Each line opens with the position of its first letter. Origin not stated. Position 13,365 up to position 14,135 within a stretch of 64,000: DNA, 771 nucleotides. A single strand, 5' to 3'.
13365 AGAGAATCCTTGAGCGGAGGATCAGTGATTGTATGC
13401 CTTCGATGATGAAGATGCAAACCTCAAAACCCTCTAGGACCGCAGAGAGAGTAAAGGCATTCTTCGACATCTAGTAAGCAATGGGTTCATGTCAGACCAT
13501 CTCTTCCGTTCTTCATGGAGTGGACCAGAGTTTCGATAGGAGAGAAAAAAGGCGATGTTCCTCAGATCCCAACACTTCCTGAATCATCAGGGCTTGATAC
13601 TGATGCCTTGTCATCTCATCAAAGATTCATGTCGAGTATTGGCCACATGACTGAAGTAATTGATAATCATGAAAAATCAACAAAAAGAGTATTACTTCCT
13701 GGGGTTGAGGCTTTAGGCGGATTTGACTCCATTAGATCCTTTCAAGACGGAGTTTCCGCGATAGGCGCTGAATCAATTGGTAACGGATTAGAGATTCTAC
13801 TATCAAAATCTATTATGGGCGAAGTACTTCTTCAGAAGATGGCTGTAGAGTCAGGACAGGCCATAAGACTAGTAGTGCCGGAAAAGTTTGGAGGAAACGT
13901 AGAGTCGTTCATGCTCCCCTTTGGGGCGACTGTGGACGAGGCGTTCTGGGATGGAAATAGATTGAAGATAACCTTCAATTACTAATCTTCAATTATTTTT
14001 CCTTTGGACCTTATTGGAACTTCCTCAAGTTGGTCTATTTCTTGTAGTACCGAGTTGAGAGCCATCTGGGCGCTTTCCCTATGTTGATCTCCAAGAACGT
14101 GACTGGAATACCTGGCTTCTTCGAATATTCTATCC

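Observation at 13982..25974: Two-gene cell-surface module: 987-aa partner plus a 2,986-aa multi-domain giant, adjacent to tRNA-Leu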

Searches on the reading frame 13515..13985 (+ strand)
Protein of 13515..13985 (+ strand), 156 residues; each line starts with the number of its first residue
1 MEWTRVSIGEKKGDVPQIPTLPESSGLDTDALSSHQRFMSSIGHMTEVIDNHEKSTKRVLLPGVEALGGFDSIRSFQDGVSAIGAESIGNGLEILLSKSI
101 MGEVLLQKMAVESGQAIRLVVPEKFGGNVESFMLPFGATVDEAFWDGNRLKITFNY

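Call 11: search_protein_families(library=pfam, proteins=[window:13515-13985:+], max_evalue=0.001)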
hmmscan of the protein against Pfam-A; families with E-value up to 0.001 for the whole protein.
window:13515-13985:+ (156 aa): 0 families

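Call 78: search_protein_families(library=pfam, proteins=[window:13515-13985:+], max_evalue=0.01)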
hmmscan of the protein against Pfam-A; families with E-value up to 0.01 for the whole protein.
window:13515-13985:+ (156 aa): 0 families
